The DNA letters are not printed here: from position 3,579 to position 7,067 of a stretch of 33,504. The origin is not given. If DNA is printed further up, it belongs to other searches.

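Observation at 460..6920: Coupled pair of giant Cys-rich surface proteins: vWA/MYXO-CTERM protein plus FGE-lectin lipoprotein (candidate new cell-surface recognition module)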

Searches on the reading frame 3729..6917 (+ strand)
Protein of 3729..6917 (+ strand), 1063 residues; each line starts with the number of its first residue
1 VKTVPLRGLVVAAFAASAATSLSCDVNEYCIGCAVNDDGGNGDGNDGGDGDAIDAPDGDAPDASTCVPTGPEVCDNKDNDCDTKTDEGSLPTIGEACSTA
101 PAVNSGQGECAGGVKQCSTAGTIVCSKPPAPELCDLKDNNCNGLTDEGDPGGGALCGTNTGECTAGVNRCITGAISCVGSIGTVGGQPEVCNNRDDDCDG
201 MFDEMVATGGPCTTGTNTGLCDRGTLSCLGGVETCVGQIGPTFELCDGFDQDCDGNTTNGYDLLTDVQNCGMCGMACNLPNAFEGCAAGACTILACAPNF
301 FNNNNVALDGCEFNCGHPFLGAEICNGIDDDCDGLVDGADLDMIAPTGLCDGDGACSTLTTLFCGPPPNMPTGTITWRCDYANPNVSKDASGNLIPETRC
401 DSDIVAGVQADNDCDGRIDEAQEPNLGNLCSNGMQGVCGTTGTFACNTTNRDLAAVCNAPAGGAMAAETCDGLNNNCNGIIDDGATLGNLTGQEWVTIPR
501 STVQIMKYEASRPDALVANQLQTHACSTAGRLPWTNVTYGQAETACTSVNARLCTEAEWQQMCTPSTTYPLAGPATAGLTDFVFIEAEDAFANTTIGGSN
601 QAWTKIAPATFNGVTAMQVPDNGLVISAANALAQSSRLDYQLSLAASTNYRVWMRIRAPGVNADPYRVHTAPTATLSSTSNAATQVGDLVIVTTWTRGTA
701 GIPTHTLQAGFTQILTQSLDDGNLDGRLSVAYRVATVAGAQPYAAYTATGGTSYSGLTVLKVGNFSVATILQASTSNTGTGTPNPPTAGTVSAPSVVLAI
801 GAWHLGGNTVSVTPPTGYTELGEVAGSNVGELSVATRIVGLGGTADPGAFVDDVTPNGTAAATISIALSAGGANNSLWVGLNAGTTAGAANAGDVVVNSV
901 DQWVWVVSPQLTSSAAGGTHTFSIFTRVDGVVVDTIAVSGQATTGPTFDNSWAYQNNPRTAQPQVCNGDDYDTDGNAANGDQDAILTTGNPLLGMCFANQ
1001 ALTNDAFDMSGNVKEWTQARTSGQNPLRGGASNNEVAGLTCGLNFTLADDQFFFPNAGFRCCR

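Call 4: search_protein_families(library=pfam, proteins=[window:3729-6917:+], max_evalue=0.1)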
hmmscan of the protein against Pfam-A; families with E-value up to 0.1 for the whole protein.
window:3729-6917:+ (1063 aa): 2 families
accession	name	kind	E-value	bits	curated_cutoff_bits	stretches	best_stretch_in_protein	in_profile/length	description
PF11617.13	Cu-binding_MopE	-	1.9e-22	79.6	27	6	128-147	11-30/30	Putative metal-binding motif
PF03781.23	FGE-sulfatase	-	9e-06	26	23.3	1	526-563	85-122/255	Sulfatase-modifying factor enzyme 1-like domain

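Call 5: search_protein_families(library=ncbifam, proteins=[window:3729-6917:+], max_evalue=0.1)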
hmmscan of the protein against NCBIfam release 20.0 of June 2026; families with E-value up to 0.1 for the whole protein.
window:3729-6917:+ (1063 aa): 0 families

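Call 8: search_solved_structures(query=window:3729-6917:+, max_evalue=1)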
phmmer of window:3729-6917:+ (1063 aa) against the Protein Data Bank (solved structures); distinct sequences matched with E-value up to 1: 0.
